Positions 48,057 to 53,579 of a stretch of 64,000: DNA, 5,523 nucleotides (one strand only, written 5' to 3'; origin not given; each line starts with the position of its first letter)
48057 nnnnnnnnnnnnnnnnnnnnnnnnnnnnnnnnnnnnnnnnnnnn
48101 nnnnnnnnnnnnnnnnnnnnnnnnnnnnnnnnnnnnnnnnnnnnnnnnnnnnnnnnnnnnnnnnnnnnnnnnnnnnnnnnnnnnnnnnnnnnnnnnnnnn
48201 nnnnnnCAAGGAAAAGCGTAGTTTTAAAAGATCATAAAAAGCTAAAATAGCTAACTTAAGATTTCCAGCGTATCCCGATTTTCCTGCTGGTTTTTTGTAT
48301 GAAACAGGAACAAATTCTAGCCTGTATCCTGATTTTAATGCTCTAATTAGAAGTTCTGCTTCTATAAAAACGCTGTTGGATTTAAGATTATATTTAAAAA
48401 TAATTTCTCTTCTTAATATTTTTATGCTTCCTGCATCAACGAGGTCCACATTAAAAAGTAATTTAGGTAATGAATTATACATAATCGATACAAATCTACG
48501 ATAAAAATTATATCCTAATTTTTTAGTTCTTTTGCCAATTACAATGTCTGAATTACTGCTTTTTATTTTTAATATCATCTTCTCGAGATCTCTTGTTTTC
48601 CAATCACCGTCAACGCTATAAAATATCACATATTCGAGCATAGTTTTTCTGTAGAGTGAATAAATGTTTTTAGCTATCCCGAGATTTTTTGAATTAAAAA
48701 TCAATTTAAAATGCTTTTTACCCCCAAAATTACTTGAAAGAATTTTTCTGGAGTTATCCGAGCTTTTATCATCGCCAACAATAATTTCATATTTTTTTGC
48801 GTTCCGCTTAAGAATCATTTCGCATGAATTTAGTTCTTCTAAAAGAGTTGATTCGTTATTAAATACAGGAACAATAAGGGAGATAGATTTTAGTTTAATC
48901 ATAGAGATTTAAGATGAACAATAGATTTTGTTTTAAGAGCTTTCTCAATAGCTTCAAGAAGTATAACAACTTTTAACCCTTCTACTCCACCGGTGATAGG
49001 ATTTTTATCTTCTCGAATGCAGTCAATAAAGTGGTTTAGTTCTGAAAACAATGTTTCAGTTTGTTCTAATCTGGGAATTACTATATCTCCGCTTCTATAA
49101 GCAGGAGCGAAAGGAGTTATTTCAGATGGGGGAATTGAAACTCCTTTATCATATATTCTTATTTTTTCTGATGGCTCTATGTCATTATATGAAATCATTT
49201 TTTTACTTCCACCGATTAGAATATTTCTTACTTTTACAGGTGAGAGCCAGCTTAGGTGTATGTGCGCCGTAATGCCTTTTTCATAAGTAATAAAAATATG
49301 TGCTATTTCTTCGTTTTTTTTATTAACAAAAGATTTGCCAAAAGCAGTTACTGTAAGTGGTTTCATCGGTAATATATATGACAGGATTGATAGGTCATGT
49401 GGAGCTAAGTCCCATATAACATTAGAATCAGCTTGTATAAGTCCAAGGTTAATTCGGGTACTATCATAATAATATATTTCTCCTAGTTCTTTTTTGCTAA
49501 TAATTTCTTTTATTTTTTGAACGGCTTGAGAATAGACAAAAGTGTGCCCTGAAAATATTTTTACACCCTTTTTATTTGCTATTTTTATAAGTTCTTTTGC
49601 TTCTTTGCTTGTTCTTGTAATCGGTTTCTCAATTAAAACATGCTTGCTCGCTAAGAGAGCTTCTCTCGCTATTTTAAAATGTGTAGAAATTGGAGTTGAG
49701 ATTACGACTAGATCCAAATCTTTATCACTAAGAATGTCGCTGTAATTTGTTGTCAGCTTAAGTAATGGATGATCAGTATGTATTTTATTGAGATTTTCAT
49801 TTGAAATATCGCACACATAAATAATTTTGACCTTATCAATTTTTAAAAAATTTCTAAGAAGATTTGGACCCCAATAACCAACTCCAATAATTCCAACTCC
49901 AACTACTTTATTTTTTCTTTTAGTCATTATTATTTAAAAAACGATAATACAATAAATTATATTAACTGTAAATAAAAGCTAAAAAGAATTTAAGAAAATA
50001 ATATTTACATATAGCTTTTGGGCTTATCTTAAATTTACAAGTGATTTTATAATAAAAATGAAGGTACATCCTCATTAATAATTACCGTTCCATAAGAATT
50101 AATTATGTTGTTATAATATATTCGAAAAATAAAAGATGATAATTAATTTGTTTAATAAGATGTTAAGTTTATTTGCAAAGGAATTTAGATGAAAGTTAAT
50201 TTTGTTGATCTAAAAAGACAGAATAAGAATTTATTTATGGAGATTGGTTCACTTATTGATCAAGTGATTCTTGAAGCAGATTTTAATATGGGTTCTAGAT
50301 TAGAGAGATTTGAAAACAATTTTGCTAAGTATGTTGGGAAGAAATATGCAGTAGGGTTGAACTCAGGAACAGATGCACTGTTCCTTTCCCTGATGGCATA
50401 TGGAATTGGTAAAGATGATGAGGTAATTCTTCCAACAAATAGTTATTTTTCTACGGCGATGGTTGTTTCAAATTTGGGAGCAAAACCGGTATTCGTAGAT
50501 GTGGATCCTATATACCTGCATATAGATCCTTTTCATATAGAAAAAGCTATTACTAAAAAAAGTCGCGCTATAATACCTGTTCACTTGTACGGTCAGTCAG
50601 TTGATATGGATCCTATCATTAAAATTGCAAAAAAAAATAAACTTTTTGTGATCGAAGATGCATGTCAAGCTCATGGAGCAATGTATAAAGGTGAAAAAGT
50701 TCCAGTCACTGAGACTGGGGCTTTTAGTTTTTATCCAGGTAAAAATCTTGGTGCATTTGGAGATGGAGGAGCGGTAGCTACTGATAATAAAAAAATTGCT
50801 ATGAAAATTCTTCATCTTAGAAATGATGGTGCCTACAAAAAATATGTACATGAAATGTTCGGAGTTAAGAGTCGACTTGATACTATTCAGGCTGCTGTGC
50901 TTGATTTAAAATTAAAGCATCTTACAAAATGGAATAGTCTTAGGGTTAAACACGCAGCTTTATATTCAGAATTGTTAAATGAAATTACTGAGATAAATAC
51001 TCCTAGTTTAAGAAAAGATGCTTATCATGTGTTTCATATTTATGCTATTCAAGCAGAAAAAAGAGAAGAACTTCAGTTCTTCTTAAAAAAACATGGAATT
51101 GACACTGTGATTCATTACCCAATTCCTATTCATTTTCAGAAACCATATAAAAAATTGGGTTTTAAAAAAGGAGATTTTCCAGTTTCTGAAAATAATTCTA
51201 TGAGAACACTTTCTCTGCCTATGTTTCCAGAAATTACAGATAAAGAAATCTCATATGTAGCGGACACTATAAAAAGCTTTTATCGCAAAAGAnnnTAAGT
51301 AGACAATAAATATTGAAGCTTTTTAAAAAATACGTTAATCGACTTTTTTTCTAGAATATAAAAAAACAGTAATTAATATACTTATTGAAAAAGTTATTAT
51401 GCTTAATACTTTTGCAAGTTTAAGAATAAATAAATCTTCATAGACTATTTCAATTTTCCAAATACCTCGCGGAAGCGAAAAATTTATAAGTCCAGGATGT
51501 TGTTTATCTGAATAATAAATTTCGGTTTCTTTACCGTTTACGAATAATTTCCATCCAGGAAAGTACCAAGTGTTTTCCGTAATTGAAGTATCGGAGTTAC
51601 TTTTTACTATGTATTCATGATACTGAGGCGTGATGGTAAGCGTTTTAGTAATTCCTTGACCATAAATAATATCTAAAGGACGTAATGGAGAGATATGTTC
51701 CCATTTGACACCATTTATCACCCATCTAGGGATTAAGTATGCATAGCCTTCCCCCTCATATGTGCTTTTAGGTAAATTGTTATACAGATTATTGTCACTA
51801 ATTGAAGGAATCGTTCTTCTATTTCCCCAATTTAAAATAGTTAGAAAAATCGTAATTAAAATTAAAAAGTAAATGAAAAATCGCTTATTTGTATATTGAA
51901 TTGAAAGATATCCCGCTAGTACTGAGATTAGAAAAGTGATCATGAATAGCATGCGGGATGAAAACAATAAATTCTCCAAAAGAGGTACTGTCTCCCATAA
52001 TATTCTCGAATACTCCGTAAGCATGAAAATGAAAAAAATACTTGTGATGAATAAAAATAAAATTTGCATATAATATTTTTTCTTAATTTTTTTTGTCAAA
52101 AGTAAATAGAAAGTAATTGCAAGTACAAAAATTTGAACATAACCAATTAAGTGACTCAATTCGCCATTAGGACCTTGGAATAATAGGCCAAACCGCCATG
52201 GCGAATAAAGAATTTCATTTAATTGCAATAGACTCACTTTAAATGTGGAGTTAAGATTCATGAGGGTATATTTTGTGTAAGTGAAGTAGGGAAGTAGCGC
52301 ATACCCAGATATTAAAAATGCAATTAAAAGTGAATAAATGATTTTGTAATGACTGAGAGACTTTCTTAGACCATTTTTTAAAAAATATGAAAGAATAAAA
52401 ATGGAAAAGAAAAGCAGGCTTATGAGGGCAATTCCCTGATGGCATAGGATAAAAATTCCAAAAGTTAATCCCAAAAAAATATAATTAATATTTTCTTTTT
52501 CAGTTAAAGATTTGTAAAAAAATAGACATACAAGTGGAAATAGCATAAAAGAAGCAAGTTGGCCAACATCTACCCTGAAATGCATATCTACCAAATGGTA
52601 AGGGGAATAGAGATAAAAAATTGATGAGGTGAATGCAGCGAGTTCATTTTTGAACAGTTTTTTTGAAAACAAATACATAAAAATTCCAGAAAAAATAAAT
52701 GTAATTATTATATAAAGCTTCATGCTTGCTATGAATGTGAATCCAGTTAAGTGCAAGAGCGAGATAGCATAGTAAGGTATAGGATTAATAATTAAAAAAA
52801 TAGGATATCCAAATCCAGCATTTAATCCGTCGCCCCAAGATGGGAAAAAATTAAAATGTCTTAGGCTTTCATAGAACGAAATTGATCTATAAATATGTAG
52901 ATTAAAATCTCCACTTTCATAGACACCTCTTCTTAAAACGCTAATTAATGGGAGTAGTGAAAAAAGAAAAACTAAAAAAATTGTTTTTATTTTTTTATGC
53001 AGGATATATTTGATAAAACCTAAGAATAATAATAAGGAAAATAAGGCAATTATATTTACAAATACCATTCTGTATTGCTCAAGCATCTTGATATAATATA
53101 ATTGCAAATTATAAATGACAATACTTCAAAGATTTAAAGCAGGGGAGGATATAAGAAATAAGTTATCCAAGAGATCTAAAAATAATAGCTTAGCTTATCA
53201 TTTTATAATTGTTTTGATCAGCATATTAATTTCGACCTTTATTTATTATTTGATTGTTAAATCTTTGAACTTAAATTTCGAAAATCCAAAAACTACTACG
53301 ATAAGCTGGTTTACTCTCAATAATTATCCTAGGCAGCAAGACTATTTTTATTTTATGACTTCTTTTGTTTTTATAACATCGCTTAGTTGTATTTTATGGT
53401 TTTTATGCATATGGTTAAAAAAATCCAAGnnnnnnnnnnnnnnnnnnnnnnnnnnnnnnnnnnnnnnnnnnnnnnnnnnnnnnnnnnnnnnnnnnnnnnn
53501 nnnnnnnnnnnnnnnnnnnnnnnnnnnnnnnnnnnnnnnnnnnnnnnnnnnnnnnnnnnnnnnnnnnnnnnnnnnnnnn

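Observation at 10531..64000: Hypothesis: an undecaprenyl-phosphate-sugar-dependent extracytoplasmic glycosylation system (three DPM1-like synthases, five or more GT-C transferases, a flippase)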

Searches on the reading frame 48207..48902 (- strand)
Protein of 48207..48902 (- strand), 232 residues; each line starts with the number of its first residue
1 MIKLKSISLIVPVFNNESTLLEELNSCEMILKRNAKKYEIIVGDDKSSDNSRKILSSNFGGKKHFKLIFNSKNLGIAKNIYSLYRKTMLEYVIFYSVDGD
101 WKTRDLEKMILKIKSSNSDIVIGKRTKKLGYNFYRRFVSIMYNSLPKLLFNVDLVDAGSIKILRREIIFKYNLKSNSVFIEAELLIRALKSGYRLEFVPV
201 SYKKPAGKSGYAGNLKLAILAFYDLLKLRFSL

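Call 5: search_protein_families(library=pfam, proteins=[window:48207-48902:-], max_evalue=0.01)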
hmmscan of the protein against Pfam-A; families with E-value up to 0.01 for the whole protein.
window:48207-48902:- (232 aa): 1 family
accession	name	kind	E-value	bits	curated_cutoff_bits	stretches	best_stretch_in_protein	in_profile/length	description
PF00535.33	Glycos_transf_2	-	3.3e-21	76.4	23.3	1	8-168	1-164/168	Glycosyl transferase family 2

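Call 12: search_protein_families(library=ncbifam, proteins=[window:48207-48902:-], max_evalue=1)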
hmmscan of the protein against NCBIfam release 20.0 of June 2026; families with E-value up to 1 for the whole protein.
window:48207-48902:- (232 aa): 21 families
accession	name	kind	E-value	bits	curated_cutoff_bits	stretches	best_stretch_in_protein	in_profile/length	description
NF007986.1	PRK10714.1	equivalog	8.3e-12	44.7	529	1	3-180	4-182/316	undecaprenyl-phosphate 4-deoxy-4-formamido-L-arabinose transferase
TIGR04182.1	glyco_TIGR04182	equivalog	3.4e-11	43.1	325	1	9-207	4-195/293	S-layer glycoprotein N-glycosyltransferase AglJ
NF047683.1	TeichurnBiosyTuaG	equivalog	9.1e-11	41.9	400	1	5-114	6-112/252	teichuronic acid biosynthesis protein TuaG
NF047588.1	GlcsyltransPgfSStrep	equivalog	5.4e-09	35.7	500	1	7-166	3-162/308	glycosyltransferase PgfS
TIGR03937.1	PgaC_IcaA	equivalog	1.3e-08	34.3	422.3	1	4-100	44-135/407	poly-beta-1,6-N-acetyl-D-glucosamine synthase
TIGR03111.1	glyc2_xrt_Gpos1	hypoth_equivalog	9.9e-08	31.2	363.95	1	3-116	47-159/439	TIGR03111 family XrtG-associated glycosyltransferase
NF007482.0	PRK10073.1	equivalog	1.7e-07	30.6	423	1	5-110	6-107/334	glycosyltransferase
NF053739.1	GlytfEpsEBac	equivalog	4.1e-07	29.2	450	1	7-121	3-115/265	glycosyltransferase EpsE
NF050050.1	ProtGlycPglI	equivalog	9.6e-07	28.4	500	1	6-121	3-116/306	GalNAc(5)-diNAcBac-PP-undecaprenol beta-1,3-glucosyltransferase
NF058614.1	PPMAGASynPpgS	equivalog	1.9e-06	27.4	370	1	9-200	4-194/226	polyprenyl-phospho-N-acetylgalactosaminyl synthase PpgS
TIGR04242.1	nodulat_NodC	equivalog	7.3e-05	21.9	550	1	5-124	48-167/395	chitooligosaccharide synthase NodC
TIGR04283.1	glyco_like_mftF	equivalog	0.00023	20.8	182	1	7-57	1-48/221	TIGR04283 family arsenosugar biosynthesis glycosyltransferase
TIGR03965.1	mycofact_glyco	equivalog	0.00064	18.7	280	1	5-113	74-179/467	mycofactocin biosynthesis glycosyltransferase MftF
NF041391.1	DPhHxTase_Halo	equivalog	0.001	18.1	375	1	91-209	71-190/213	dolichyl-phosphate hexose transferase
NF010496.0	PRK13915.1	equivalog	0.0069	15.5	262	1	5-53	31-79/307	glucosyl-3-phosphoglycerate synthase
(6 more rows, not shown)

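Call 33: search_solved_structures(query=window:48207-48902:-, max_evalue=0.001)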
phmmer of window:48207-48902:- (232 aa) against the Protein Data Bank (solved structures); distinct sequences matched with E-value up to 0.001: 5.
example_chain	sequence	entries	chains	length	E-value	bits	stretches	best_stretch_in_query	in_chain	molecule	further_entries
9hwj_A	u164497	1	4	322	4.2e-08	36.4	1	4-182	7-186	Undecaprenyl-phosphate 4-deoxy-4-formamido-L-arabinose transferase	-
6h1j_A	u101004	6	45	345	1.2e-07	34.8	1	4-126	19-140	Probable ss-1,3-N-acetylglucosaminyltransferase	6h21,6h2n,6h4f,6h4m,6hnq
9bhc_C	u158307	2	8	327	2.6e-05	27.2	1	4-181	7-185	Undecaprenyl-phosphate 4-deoxy-4-formamido-L-arabinose transferase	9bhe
3bcv_A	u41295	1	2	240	3.5e-05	26.8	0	4-105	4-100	Putative glycosyltransferase protein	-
8vxh_A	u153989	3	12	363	3.5e-05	26.8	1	4-181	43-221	Undecaprenyl-phosphate 4-deoxy-4-formamido-L-arabinose transferase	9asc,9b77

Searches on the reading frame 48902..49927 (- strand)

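Call 6: search_protein_families(library=pfam, proteins=[window:48902-49927:-], max_evalue=0.01)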
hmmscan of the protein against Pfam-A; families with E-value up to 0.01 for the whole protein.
window:48902-49927:- (342 aa): 6 families
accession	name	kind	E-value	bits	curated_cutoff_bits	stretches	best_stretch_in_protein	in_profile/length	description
PF01408.29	GFO_IDH_MocA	-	9.4e-25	88.1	24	1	10-128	2-120/120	Oxidoreductase family, NAD-binding Rossmann fold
PF22725.1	GFO_IDH_MocA_C3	-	2.2e-13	50.7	27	1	136-245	1-123/124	GFO/IDH/MocA C-terminal domain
PF02894.22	GFO_IDH_MocA_C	-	3.2e-09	37.3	22.9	1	140-337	1-216/218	Oxidoreductase family, C-terminal alpha/beta domain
PF03807.23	F420_oxidored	-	0.00059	20.8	21.6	1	11-98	2-88/94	NADP oxidoreductase coenzyme F420-dependent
PF01118.30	Semialdhyde_dh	-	0.0025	18.7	26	1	11-96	2-92/121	Semialdehyde dehydrogenase, NAD binding domain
PF03447.22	NAD_binding_3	-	0.0049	18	24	1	28-125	14-114/116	Homoserine dehydrogenase, NAD binding domain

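Call 54: search_protein_families(library=ncbifam, proteins=[window:48902-49927:-], max_evalue=0.00001)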
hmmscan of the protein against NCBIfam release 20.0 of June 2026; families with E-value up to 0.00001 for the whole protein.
window:48902-49927:- (342 aa): 10 families
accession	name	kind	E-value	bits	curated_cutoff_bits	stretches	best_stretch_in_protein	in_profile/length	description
NF040723.1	UDP-GlcNAcDh_Arch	equivalog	1.8e-51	175.4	450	1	11-262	3-250/302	UDP-N-acetylglucosamine 3-dehydrogenase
TIGR04380.1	myo_inos_iolG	equivalog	6.8e-33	113.9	355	1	9-337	2-329/330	inositol 2-dehydrogenase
NF008607.0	PRK11579.1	subfamily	4.6e-24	85.1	330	1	8-157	4-151/346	oxidoreductase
NF052479.1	LevoglcsnDh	equivalog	4.6e-19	68.4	650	1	37-168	40-171/386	levoglucosan dehydrogenase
NF058561.1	BT_2158_fam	equivalog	7.5e-18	64.4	750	1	8-153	38-179/487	glycoside 3-dehydrogenase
NF058563.1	BT_2159_fam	equivalog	1.3e-16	60.6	650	1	10-164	2-156/350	disaccharide 3-dehydrogenase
NF007574.0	PRK10206.1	equivalog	2.9e-16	59.5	352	1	32-155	30-150/345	oxidoreductase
NF041392.1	XylDh_Gfo6_Halo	equivalog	3.3e-16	59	350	1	5-153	13-165/350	D-xylose 1-dehydrogenase Gfo6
NF052679.1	InsChiInosDhIolG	equivalog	1.1e-12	47.6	540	1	9-183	3-182/343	bifunctional inositol 2-dehydrogenase/D-chiro-inositol 1-dehydrogenase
NF009830.0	PRK13304.1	equivalog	7.9e-07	28.8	267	1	10-126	3-118/265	aspartate dehydrogenase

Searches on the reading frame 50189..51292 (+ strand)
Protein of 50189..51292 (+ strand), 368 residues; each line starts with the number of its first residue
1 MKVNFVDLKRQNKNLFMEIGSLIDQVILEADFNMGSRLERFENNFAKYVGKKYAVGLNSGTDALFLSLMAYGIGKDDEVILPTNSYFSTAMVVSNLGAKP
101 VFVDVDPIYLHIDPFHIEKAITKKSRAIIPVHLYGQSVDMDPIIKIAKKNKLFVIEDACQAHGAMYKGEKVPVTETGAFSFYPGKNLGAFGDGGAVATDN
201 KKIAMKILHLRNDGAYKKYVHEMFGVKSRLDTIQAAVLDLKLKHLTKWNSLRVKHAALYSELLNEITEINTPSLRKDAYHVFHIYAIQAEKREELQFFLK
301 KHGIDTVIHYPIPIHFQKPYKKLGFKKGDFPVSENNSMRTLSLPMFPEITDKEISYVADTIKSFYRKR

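Call 6: search_protein_families(library=pfam, proteins=[window:50189-51292:+], max_evalue=0.01)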
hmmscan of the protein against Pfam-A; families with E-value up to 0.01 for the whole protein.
window:50189-51292:+ (368 aa): 4 families
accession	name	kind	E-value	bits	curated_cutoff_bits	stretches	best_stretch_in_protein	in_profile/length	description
PF01041.23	DegT_DnrJ_EryC1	-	2.2e-112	376.3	19.8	1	23-361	11-359/360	DegT/DnrJ/EryC1/StrS aminotransferase family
PF00155.27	Aminotran_1_2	-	3.7e-05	23.5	19.7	1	39-129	45-151/361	Aminotransferase class I and II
PF01053.26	Cys_Met_Meta_PP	-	0.00025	20.1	27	1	40-166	56-182/381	Cys/Met metabolism PLP-dependent enzyme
PF00266.25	Aminotran_5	-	0.00069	19.1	21.5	1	55-205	65-221/371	Aminotransferase class-V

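Call 54: search_protein_families(library=ncbifam, proteins=[window:50189-51292:+], max_evalue=0.00001)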
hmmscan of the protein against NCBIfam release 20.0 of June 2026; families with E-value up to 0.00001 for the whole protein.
window:50189-51292:+ (368 aa): 12 families
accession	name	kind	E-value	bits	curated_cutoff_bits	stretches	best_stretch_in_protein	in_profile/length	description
TIGR03588.1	PseC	equivalog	2.2e-66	224.3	423.5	1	32-363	26-378/380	UDP-4-amino-4,6-dideoxy-N-acetyl-beta-L-altrosamine transaminase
NF008658.2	PRK11658.1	equivalog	1.4e-62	211.5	631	1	24-364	21-376/379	UDP-4-amino-4-deoxy-L-arabinose aminotransferase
NF008687.0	PRK11706.1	equivalog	3.1e-61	207.2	375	1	40-365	35-374/375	dTDP-4-amino-4,6-dideoxygalactose transaminase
TIGR02379.1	ECA_wecE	subfamily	2.8e-51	174.5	434.85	1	40-365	35-375/376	dTDP-4-amino-4,6-dideoxy-D-glucose transaminase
TIGR04181.1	NHT_00031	hypoth_equivalog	3.2e-51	174.3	420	1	34-344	28-357/359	LegC family aminotransferase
TIGR04427.1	PLP_DesI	equivalog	1.1e-40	140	650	1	33-362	49-380/390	dTDP-4-dehydro-6-deoxyglucose aminotransferase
NF011936.0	PRK15407.1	equivalog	8.6e-39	133.4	423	1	22-214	52-251/440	lipopolysaccharide biosynthesis protein RfbH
NF004621.0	PRK05957.1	equivalog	2.2e-08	33.3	498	1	58-132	95-168/389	pyridoxal phosphate-dependent aminotransferase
NF005817.0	PRK07683.1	equivalog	1.2e-07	30.8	575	1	73-159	110-202/387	aminotransferase A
NF005816.0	PRK07682.1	equivalog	2.1e-06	26.6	620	1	61-162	100-207/390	aminotransferase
NF005732.0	PRK07550.1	equivalog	3.8e-06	26.2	366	1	54-131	95-173/389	aminotransferase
NF006488.0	PRK08912.1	equivalog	4.7e-06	25.8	498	1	60-165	96-194/387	aminotransferase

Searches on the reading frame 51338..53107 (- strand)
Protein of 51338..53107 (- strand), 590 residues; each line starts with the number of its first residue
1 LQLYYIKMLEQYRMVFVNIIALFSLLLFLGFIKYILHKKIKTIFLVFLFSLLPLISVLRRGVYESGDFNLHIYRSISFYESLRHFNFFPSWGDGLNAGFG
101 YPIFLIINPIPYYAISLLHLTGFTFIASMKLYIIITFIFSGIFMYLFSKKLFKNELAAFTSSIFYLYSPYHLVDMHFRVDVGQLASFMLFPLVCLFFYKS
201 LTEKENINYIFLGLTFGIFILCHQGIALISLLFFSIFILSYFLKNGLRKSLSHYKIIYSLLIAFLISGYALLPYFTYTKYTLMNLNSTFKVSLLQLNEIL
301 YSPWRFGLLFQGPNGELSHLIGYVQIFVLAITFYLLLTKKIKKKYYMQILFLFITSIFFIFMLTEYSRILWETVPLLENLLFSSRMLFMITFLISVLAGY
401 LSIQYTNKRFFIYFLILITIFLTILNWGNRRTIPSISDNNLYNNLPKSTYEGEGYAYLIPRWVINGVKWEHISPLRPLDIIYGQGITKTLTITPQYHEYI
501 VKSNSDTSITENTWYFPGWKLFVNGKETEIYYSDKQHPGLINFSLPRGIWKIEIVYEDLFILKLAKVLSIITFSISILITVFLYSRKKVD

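Call 6: search_protein_families(library=pfam, proteins=[window:51338-53107:-], max_evalue=0.01)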
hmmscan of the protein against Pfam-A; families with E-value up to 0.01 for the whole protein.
window:51338-53107:- (590 aa): 1 family
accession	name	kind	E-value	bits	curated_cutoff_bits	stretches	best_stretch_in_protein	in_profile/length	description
PF10131.15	PTPS_related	-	1.5e-07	30.7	26.4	1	109-427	6-304/621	6-pyruvoyl-tetrahydropterin synthase related domain; membrane protein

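Call 12: search_protein_families(library=ncbifam, proteins=[window:51338-53107:-], max_evalue=1)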
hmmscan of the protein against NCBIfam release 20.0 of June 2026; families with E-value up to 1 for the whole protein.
window:51338-53107:- (590 aa): 0 families

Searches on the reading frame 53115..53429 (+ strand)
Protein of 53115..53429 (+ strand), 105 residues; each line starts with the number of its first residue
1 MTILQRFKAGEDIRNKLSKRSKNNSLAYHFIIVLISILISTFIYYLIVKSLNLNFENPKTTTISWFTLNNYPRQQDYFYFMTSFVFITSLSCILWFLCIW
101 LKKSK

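Call 6: search_protein_families(library=pfam, proteins=[window:53115-53429:+], max_evalue=0.01)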
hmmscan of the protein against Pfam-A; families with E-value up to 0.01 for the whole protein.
window:53115-53429:+ (105 aa): 1 family
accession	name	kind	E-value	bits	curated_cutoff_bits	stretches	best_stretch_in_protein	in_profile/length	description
PF02687.27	FtsX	-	0.0093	16.5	25.5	0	28-100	50-113/120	FtsX-like permease C-terminal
